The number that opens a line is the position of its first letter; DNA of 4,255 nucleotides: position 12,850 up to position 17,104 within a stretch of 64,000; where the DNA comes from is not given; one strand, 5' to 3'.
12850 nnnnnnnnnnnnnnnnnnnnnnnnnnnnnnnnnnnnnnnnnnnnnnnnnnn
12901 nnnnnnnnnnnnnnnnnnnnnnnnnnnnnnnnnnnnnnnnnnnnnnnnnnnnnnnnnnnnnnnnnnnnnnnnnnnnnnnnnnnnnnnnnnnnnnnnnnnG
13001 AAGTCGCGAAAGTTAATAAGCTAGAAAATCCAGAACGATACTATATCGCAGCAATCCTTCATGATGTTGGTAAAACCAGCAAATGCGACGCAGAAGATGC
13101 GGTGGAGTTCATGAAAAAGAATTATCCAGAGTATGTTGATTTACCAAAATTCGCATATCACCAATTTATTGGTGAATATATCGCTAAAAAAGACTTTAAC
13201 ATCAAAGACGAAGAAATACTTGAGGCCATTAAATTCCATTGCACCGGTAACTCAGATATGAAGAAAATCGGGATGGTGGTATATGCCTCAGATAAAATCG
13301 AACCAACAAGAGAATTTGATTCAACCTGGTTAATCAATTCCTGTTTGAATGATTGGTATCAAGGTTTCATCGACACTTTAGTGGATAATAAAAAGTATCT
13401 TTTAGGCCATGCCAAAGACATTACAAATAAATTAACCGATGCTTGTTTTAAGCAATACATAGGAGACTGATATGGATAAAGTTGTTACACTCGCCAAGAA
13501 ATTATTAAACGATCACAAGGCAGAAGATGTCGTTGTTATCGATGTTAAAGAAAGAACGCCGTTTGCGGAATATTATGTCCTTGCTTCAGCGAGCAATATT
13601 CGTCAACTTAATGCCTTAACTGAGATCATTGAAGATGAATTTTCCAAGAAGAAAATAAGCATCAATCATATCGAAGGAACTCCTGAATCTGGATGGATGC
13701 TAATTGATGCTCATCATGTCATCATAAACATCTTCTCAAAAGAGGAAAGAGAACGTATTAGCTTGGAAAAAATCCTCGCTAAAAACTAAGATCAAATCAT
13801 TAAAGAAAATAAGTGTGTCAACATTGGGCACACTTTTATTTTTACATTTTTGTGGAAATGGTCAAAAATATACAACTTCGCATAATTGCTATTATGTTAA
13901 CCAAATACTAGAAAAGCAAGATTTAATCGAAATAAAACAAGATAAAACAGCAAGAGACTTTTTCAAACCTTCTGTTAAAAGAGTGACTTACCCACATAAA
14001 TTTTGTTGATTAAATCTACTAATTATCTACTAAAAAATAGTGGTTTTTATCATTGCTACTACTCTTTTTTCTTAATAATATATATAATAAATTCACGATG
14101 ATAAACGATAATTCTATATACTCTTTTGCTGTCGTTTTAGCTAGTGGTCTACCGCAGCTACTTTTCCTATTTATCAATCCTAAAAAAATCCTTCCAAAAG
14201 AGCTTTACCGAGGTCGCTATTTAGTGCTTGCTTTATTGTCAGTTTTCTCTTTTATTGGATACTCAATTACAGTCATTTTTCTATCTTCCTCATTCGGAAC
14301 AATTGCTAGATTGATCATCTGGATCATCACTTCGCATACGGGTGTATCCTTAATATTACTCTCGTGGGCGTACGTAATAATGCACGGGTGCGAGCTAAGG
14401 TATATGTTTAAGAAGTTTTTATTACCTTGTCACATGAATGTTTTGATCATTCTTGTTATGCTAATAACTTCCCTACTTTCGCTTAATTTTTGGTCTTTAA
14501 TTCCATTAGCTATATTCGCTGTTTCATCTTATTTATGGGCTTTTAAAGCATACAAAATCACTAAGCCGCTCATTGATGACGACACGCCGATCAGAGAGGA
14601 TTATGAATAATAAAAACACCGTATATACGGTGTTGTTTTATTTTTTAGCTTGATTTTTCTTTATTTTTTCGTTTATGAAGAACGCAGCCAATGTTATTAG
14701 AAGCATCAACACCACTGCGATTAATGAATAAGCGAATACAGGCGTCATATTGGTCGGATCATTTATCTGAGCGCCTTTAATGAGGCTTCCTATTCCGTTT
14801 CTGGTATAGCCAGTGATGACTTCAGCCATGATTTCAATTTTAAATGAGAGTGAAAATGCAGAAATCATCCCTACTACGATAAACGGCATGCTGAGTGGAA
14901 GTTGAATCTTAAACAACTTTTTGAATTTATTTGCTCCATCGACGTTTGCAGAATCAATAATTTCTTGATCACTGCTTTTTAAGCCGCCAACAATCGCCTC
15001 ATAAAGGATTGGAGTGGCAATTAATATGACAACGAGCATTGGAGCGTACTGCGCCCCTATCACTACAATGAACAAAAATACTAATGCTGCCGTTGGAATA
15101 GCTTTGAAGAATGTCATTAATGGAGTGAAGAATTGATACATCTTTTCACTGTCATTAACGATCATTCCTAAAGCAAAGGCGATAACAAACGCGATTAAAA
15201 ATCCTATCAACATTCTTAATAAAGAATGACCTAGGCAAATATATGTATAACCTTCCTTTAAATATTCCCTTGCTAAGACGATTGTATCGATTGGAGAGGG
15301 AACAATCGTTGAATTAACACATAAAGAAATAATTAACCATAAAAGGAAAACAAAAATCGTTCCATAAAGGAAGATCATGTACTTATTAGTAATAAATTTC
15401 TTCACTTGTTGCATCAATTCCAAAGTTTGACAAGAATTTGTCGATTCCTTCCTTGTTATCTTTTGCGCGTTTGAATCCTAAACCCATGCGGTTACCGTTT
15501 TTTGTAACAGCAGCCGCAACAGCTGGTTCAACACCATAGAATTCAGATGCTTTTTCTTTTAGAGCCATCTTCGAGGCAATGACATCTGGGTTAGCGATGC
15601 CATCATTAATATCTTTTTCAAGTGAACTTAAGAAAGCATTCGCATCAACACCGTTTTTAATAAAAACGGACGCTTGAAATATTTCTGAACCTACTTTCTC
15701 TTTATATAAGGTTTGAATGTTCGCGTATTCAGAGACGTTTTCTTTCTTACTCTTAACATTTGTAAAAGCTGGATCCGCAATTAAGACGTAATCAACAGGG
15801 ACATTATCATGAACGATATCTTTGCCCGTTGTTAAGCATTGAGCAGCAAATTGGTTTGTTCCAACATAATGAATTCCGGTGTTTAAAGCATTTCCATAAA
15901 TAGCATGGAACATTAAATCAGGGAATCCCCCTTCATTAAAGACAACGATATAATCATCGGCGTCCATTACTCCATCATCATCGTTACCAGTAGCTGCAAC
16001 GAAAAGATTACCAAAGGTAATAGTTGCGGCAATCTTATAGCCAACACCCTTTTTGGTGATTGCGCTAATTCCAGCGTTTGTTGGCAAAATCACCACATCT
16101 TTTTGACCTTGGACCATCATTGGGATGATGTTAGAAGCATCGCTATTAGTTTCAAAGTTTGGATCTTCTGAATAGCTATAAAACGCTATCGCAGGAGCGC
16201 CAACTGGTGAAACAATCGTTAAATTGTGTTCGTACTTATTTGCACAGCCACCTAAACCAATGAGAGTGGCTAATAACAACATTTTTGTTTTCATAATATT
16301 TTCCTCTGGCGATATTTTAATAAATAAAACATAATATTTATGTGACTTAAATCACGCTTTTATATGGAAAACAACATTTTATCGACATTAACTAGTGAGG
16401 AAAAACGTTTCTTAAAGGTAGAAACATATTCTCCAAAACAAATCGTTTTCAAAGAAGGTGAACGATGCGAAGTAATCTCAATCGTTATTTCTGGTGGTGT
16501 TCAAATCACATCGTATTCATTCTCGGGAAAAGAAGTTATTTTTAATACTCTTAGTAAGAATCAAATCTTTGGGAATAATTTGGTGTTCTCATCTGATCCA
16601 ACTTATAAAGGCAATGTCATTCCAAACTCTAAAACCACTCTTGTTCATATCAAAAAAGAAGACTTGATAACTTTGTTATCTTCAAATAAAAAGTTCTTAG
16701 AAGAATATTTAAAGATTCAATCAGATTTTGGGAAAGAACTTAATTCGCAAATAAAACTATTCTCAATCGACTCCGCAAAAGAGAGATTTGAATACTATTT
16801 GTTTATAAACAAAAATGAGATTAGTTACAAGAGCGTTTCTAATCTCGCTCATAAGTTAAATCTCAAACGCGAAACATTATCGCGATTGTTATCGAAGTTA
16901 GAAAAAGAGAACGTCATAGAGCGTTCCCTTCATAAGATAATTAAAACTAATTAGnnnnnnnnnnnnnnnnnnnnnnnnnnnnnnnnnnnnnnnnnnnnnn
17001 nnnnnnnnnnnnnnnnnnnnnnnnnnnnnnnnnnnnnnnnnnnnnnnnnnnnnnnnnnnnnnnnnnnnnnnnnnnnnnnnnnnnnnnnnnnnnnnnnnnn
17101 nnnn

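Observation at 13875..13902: dif-like Xer site exactly at the coding-strand switch: probable replication terminus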

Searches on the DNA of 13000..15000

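Call 37: search_rna_families(source=window, start=13000, end=15000, threshold=evalue, max_evalue=1)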
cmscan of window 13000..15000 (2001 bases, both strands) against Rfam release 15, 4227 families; matches with E-value up to 1: 2.
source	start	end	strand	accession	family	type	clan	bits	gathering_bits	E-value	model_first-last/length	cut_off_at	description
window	14585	14670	+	RF01770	rimP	Cis-reg; leader;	-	23.7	47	0.56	1-102/102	no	Gammaprotebacteria rimP leader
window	14536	14730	-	RF01407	STnc560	Gene; sRNA;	-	20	55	0.21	1-214/214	no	STnc560 Hfq binding RNA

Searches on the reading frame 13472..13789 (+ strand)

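Call 8: search_protein_families(library=ncbifam, proteins=[window:13472-13789:+])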
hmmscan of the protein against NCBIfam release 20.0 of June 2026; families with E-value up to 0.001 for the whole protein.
window:13472-13789:+ (105 aa): 1 family
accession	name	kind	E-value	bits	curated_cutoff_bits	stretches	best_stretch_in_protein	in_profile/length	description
TIGR00090.1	rsfS_iojap_ybeB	equivalog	7.8e-26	90.1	56.9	1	7-101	4-98/99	ribosome silencing factor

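Call 9: search_protein_families(library=pfam, proteins=[window:13472-13789:+])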
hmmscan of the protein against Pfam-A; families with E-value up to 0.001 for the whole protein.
window:13472-13789:+ (105 aa): 1 family
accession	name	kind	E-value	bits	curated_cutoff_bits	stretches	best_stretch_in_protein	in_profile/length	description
PF02410.21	RsfS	-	5.6e-25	87.9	21.6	1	9-101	4-97/98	Ribosomal silencing factor during starvation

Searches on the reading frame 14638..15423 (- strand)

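Call 8: search_protein_families(library=ncbifam, proteins=[window:14638-15423:-])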
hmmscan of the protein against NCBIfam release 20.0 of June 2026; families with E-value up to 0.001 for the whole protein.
window:14638-15423:- (261 aa): 15 families
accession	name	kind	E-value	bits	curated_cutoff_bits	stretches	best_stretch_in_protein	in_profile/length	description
NF040733.1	ABC_perm_U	equivalog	6.4e-20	71.7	295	1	16-256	9-247/251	ABC transporter permease subunit SaoP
TIGR01183.1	ntrB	equivalog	8.3e-14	51.8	209.05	1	65-248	20-201/202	nitrate ABC transporter permease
TIGR03416.1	ABC_choXWV_perm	equivalog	2.5e-11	43.6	363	1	48-240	78-260/267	choline ABC transporter permease subunit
NF008196.0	PRK10952.1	equivalog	3.8e-11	42.4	439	1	71-204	153-287/356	glycine betaine/L-proline ABC transporter permease ProW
NF008470.0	PRK11365.1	equivalog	4.9e-11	42.5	347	1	7-227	5-224/263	aliphatic sulfonate ABC transporter permease SsuC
NF007545.0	PRK10160.1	equivalog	8.1e-11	41.9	342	1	60-239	76-253/275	taurine ABC transporter permease TauC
NF007044.0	PRK09497.1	equivalog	1.3e-07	31.4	348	1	121-256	146-280/285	spermidine/putrescine ABC transporter permease PotB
TIGR02141.1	modB_ABC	equivalog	2.2e-07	30.7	182.6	1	111-193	65-148/208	molybdate ABC transporter permease subunit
TIGR01581.1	Mo_ABC_porter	hypoth_equivalog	4.8e-07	29.5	210.3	1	118-192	96-170/225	ABC transporter permease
NF006939.0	PRK09421.1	equivalog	6e-07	29.1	262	1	129-258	97-224/230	molybdate ABC transporter permease subunit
NF040931.1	ABC_arch_GlcT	equivalog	1.3e-05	25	360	1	146-209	164-227/278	glucose ABC transporter permease GlcT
NF008232.0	PRK10999.1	equivalog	2.1e-05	23.4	392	1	131-213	381-463/520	maltose ABC transporter permease MalF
NF043073.1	MMSYN1_0195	equivalog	0.00011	20.6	1250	1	144-259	146-258/1021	spermidine/putrescine ABC transporter permease/substrate-binding protein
NF007889.0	PRK10592.1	equivalog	0.00015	21.4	476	1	139-257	154-270/281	putrescine ABC transporter permease PotI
NF040839.1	tungstate_WtpB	equivalog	0.0006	19.5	340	0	104-247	103-246/251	tungstate ABC transporter permease WtpB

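Call 9: search_protein_families(library=pfam, proteins=[window:14638-15423:-])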
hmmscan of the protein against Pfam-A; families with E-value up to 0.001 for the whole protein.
window:14638-15423:- (261 aa): 1 family
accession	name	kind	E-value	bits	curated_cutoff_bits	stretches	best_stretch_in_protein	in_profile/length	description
PF00528.27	BPD_transp_1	-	1.3e-20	74.3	26.4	1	83-252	6-176/184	Binding-protein-dependent transport system inner membrane component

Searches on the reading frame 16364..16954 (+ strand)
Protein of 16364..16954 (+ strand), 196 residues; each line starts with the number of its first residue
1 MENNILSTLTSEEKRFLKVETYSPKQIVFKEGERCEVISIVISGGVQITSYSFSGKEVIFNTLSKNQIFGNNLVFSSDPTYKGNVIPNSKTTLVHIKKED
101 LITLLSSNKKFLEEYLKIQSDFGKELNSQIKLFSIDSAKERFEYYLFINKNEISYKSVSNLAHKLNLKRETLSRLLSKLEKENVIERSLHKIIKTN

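Call 8: search_protein_families(library=ncbifam, proteins=[window:16364-16954:+])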
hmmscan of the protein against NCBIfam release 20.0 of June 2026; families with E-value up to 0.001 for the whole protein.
window:16364-16954:+ (196 aa): 4 families
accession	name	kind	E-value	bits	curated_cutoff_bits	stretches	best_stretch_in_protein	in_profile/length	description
NF008732.0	PRK11753.1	equivalog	4.7e-08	32.7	266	1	18-113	24-119/214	cAMP-activated global transcriptional regulator CRP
NF041163.2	encap_f2b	equivalog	1.9e-06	27.2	400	1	15-125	94-203/450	family 2B encapsulin nanocompartment shell protein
TIGR01884.1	cas_HTH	subfamily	1.8e-05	24.3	60.2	1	156-188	157-189/202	CRISPR-associated CARF protein Csa3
NF053660.1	ORF80_fam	equivalog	0.00055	19.8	95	1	155-192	16-53/70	ORF80 family leucine zipper DNA-binding protein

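Call 9: search_protein_families(library=pfam, proteins=[window:16364-16954:+])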
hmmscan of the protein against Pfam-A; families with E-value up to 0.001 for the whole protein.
window:16364-16954:+ (196 aa): 3 families
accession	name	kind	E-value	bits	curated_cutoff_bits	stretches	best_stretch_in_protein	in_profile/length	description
PF00027.35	cNMP_binding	-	1.1e-14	54.6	27.5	1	20-108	2-89/89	Cyclic nucleotide-binding domain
PF13545.12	HTH_Crp_2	-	2.4e-06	27.9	27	1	159-192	26-59/70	Crp-like helix-turn-helix domain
PF01047.28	MarR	-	2.5e-05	24.5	24.6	1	157-188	19-50/59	MarR family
